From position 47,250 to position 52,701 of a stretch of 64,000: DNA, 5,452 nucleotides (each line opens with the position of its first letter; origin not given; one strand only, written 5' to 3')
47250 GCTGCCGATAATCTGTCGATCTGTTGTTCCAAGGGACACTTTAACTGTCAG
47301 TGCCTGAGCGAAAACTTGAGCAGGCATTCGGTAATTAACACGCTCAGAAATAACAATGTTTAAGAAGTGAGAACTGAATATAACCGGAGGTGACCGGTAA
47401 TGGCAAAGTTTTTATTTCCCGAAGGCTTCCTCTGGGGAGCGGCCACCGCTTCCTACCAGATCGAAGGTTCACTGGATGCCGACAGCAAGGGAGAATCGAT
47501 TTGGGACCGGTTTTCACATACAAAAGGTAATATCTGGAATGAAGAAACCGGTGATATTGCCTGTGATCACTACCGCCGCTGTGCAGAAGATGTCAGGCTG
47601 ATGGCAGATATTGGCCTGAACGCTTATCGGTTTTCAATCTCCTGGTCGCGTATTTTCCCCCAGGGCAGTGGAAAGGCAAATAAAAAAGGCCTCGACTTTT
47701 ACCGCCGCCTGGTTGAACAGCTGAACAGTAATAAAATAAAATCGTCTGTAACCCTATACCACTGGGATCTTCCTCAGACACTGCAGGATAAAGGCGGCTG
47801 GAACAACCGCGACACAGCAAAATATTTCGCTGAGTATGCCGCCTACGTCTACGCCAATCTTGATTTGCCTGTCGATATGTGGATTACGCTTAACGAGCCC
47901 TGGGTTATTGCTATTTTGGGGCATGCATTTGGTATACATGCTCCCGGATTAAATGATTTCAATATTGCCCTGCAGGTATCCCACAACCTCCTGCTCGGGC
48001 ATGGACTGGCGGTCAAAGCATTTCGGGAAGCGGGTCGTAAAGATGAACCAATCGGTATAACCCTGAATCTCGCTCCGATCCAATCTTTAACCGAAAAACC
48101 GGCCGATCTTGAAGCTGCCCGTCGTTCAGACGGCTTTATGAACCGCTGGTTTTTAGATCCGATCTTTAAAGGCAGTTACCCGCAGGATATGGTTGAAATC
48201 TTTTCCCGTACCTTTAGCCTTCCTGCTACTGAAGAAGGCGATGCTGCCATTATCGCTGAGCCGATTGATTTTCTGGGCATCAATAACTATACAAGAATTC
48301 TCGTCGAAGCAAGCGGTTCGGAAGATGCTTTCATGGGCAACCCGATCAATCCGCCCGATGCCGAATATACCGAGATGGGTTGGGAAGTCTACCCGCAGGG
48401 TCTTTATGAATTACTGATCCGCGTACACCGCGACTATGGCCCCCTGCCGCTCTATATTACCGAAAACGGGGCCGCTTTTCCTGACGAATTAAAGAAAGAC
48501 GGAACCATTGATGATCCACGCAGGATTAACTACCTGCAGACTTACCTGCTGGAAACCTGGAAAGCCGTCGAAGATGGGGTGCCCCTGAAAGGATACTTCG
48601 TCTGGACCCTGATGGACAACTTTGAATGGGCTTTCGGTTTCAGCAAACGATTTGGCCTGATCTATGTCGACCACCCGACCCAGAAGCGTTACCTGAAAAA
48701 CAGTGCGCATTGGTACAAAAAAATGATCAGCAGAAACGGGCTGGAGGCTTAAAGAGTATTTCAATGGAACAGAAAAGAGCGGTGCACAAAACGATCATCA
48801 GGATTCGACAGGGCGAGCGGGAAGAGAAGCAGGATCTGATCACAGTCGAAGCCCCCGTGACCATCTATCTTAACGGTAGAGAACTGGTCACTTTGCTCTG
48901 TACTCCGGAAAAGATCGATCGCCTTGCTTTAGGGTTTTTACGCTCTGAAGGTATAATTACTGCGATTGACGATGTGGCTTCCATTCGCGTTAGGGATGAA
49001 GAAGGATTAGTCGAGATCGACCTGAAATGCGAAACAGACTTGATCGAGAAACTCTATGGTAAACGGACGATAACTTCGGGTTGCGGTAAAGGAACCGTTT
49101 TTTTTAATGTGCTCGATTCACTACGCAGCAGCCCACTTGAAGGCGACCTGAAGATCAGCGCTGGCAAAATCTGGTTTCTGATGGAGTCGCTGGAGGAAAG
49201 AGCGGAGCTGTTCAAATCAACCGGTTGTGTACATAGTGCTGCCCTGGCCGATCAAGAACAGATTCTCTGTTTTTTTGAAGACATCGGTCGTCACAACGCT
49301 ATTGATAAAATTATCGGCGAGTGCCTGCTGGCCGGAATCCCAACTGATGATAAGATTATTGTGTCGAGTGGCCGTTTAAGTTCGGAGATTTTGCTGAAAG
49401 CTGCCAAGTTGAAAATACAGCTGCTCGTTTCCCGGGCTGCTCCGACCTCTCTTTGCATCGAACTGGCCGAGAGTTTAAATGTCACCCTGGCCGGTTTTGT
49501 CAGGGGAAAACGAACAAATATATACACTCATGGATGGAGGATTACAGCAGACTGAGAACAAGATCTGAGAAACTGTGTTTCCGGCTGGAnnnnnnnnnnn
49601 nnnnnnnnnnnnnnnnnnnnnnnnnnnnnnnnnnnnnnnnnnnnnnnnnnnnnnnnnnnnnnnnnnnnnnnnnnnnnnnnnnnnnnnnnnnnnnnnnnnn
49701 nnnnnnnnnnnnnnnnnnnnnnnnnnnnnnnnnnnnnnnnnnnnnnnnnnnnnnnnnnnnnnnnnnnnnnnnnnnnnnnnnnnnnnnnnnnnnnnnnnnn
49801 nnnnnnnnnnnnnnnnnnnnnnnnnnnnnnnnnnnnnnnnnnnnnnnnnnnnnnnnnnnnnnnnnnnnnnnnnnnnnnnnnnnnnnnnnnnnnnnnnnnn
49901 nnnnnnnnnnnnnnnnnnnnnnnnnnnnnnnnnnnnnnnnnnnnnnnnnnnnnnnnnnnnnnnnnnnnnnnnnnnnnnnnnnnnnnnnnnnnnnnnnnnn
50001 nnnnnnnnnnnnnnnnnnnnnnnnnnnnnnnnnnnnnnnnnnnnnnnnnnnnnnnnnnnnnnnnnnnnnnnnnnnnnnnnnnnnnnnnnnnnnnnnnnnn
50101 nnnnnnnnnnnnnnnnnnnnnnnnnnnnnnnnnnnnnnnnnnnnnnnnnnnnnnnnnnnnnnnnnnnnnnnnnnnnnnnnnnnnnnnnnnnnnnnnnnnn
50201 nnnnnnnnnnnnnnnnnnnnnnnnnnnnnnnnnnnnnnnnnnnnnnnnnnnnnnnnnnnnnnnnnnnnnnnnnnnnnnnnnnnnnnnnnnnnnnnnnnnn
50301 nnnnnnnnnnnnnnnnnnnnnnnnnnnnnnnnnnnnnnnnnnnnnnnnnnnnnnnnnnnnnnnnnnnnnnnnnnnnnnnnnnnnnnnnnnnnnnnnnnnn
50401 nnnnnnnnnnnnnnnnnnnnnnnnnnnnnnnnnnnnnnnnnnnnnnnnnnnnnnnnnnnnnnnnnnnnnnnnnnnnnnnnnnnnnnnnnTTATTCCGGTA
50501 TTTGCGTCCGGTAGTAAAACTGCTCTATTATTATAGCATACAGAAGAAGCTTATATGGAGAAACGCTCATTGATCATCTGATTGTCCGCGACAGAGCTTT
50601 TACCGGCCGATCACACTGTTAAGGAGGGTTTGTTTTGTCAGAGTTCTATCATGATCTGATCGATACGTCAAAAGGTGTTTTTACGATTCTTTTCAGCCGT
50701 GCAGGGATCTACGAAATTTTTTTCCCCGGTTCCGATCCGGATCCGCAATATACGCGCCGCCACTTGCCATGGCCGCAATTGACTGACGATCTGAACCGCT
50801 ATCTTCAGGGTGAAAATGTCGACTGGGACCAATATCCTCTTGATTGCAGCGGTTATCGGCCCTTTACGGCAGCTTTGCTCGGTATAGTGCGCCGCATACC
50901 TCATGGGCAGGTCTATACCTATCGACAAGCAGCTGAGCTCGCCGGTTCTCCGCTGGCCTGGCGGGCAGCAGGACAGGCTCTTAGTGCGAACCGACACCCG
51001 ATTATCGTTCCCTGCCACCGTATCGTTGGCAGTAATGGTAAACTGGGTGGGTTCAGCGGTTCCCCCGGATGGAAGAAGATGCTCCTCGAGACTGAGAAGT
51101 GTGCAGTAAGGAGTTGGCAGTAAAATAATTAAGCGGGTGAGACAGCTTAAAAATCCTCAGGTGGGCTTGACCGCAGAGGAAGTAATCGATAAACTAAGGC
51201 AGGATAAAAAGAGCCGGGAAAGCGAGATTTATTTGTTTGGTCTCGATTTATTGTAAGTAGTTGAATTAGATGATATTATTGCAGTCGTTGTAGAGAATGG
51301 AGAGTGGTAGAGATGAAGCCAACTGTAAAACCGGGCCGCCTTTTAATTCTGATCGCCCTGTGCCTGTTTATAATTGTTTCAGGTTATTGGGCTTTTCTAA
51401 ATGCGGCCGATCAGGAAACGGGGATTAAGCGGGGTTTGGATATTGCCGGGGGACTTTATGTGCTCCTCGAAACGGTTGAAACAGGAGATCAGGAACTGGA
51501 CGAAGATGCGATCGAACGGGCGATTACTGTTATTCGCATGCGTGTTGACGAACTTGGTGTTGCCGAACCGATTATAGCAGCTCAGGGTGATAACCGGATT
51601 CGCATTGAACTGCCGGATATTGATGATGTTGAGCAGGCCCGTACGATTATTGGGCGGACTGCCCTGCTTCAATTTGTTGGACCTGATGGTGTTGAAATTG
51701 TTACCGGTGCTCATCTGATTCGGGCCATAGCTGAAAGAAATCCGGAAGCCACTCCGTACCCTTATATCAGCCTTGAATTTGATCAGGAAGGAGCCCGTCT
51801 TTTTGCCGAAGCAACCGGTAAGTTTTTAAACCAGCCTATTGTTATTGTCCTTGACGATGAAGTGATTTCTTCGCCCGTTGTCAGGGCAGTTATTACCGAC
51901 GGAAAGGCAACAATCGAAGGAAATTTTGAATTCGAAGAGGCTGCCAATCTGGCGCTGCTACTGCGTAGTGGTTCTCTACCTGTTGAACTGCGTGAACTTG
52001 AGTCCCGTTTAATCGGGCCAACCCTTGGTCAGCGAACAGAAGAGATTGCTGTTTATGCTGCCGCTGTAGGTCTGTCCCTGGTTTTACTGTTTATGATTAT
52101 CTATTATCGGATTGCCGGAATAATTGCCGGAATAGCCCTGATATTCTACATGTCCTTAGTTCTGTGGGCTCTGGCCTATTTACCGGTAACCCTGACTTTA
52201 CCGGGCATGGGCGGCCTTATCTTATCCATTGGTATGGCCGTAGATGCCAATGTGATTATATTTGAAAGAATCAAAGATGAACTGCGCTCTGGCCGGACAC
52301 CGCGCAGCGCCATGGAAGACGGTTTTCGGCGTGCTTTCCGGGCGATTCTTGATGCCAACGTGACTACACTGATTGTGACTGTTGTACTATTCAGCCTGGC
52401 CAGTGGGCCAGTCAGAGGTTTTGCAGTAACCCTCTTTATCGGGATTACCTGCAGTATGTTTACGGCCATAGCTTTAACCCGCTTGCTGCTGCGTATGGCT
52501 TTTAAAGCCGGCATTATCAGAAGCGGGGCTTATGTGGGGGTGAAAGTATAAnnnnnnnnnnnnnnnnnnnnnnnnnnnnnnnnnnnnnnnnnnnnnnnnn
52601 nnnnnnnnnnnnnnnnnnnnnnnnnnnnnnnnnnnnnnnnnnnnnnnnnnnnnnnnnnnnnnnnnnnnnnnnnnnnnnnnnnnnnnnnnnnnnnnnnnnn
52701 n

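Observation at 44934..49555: NAD-type formate dehydrogenase operon interrupted by a GH1 beta-glucosidase, with the FdhA C-terminal domain missing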

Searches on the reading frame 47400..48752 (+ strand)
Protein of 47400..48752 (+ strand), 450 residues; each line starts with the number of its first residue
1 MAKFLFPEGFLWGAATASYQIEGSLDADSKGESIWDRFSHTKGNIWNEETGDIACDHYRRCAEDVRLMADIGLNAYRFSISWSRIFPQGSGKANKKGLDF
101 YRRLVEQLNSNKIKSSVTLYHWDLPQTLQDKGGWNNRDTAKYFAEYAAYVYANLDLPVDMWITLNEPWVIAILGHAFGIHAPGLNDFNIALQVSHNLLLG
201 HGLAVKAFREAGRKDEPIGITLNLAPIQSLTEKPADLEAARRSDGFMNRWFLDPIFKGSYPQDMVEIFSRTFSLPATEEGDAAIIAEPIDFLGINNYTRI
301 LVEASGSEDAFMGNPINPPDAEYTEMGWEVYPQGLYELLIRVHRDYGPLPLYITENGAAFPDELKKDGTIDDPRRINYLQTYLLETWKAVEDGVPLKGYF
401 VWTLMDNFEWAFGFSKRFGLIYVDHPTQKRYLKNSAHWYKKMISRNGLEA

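Call 4: search_protein_families(library=pfam, proteins=[window:47400-48752:+], max_evalue=0.01)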
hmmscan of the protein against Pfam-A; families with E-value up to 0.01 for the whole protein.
window:47400-48752:+ (450 aa): 1 family
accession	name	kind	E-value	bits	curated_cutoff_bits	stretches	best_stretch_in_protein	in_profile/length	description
PF00232.24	Glyco_hydro_1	-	4e-171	569.9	22.6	1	5-447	4-452/453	Glycosyl hydrolase family 1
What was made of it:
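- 47400..48752 (+): GH1 beta-glucosidase, intact; an ancestral resident of the operon. Pfam Glyco_hydro_1, E 4e-171 (call 4).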

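Call 22: search_protein_families(library=ncbifam, proteins=[window:47400-48752:+], max_evalue=0.001)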
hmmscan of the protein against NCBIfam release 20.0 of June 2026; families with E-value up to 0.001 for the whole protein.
window:47400-48752:+ (450 aa): 8 families
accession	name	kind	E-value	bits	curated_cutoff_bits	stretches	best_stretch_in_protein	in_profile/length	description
TIGR03356.1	BGL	equivalog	7.3e-184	611.6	478.5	1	6-439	1-427/427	GH1 family beta-glucosidase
NF010036.0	PRK13511.1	subfamily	2.9e-115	385.6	610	1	6-444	5-464/469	6-phospho-beta-galactosidase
TIGR01233.1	lacG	equivalog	2.6e-96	323.3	561.2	1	6-442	4-465/472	6-phospho-beta-galactosidase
NF007356.0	PRK09852.1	subfamily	1.2e-65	222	623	1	5-448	3-471/474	6-phospho-beta-glucosidase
NF041004.1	Beta_gal_BgaS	equivalog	8.8e-65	219.1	475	2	92-448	122-468/479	beta-galactosidase BgaS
NF007154.0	PRK09589.1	subfamily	1e-64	219.1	624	1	6-447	4-473/476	6-phospho-beta-glucosidase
NF011589.0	PRK15014.1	subfamily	8e-61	206.7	686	1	2-447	2-474/477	6-phospho-beta-glucosidase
NF007158.0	PRK09593.1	subfamily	9.6e-59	199.3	639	1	3-448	3-475/478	6-phospho-beta-glucosidase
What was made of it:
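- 47400..48752 (+): TIGR03356 scores 612 bits against a cut-off of 478 (call 22).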

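Call 33: find_homologous_proteins(query=window:47400-48752:+, max_evalue=1e-50)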
Query window:47400-48752:+ (450 aa): 8000 proteins with E <= 1e-50 among 8000 candidates; the best 120 are listed.
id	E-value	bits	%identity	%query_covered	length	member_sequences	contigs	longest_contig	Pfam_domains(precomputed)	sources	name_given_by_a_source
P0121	0.0e+0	1060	100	100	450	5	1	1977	PF00232.25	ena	-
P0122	1.4e-267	906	84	100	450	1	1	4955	PF00232.25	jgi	jgi:beta-glucosidase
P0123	2.0e-258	876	80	100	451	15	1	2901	PF00232.25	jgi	jgi:beta-glucosidase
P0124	9.7e-258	874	79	100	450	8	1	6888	PF00232.25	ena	-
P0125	5.3e-256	868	79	100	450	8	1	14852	PF00232.25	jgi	-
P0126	4.3e-255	865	79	100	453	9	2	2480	PF00232.25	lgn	-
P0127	6.9e-255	864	79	100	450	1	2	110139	PF00232.25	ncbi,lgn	-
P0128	1.8e-253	860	79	100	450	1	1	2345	PF00232.25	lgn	-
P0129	7.6e-253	858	78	100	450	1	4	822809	PF00232.25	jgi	jgi:beta-glucosidase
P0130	1.1e-250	851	78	100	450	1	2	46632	PF00232.25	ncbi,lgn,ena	-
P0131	3.3e-250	849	78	100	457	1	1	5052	PF00232.25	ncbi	-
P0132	7.4e-250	848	77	100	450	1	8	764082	PF00232.25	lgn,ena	-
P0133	1.2e-249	847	78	100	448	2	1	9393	PF00232.25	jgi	-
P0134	2.0e-247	840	76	100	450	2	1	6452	PF00232.25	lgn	-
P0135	5.7e-247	838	76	100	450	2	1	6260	PF00232.25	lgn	-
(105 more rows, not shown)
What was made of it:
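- The operon GH1s are 68-84% identical to each other, and identity drops to 62% or less outside the group (call 33).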

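Call 43: find_encoding_contigs(protein=P0122, flank=6000, max_places=2)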
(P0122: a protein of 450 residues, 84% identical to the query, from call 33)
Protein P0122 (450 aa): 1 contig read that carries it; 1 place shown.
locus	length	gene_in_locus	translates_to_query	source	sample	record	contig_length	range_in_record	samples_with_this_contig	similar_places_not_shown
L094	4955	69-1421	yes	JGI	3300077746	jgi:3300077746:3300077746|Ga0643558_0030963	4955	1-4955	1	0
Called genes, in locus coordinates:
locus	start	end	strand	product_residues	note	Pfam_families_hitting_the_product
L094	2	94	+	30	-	?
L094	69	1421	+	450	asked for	PF00232:Glyco_hydro_1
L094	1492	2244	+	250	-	PF02634:FdhD-NarQ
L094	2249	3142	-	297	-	-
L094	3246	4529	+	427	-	PF00275:EPSP_synthase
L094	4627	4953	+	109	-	?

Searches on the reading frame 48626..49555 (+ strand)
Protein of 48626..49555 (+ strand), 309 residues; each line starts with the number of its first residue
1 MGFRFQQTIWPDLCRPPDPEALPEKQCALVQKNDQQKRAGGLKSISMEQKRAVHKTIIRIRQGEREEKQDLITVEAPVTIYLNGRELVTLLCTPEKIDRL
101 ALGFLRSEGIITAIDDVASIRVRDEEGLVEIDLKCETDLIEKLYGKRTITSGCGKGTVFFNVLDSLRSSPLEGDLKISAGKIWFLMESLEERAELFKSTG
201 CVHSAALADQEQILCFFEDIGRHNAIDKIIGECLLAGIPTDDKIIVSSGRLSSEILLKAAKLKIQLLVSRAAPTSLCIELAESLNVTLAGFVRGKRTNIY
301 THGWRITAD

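Call 4: search_protein_families(library=pfam, proteins=[window:48626-49555:+], max_evalue=0.01)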
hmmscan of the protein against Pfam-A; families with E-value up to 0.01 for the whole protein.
window:48626-49555:+ (309 aa): 1 family
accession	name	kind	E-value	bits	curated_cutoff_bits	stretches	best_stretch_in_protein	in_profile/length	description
PF02634.21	FdhD-NarQ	-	1.8e-84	283.7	27.2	1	74-306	2-236/237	FdhD/NarQ family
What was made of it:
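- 48764..49555 (+): FdhD sulfurtransferase / cofactor chaperone. Pfam FdhD-NarQ, E 2e-84 (call 4).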

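Call 22: search_protein_families(library=ncbifam, proteins=[window:48764-49555:+], max_evalue=0.001)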
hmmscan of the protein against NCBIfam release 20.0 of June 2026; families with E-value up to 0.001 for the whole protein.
window:48764-49555:+ (263 aa): 2 families
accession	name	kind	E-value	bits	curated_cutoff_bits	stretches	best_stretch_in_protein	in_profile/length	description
NF001943.0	PRK00724.1-2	equivalog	9.4e-68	228.2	269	1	8-261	7-273/274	formate dehydrogenase accessory sulfurtransferase FdhD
TIGR00129.1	fdhD_narQ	equivalog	7.7e-65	218.6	140.9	1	23-261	2-236/237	formate dehydrogenase accessory sulfurtransferase FdhD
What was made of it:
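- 48764..49555 (+): TIGR00129 scores 219 bits against a cut-off of 141 (call 22).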

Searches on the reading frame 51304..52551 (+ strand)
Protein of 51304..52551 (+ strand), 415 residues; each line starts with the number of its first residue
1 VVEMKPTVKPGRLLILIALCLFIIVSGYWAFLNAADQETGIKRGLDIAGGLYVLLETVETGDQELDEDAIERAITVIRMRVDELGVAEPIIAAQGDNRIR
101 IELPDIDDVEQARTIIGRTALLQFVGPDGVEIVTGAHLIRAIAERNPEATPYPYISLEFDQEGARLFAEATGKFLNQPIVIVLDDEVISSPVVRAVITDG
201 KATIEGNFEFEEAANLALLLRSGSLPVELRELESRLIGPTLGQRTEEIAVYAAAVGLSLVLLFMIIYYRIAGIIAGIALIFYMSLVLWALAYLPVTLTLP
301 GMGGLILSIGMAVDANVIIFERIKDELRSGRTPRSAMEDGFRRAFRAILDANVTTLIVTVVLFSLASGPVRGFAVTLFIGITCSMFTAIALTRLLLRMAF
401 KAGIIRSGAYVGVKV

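Call 49: search_protein_families(library=pfam, proteins=[window:51304-52551:+], max_evalue=0.001)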
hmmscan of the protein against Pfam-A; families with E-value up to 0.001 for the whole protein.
window:51304-52551:+ (415 aa): 5 families
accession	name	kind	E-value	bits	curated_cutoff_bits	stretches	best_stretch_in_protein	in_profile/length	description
PF22599.2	SecDF_P1_head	-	1.2e-27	96.5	27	1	131-227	19-114/114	SecDF, P1 head subdomain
PF21760.3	SecD_1st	-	9e-23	79.9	27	1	70-127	1-58/60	Protein translocase subunit SecDF, P1 domain, N-terminal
PF02355.23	SecD_SecF_C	-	2e-15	57.2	20.5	1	231-392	15-179/189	Protein export membrane protein SecD/SecF, C-terminal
PF00873.25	ACR_tran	-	2.5e-06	26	28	1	257-392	341-482/1021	AcrB/AcrD/AcrF family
PF03176.21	MMPL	-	3.4e-06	26.7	20.5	1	250-397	146-300/333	MMPL family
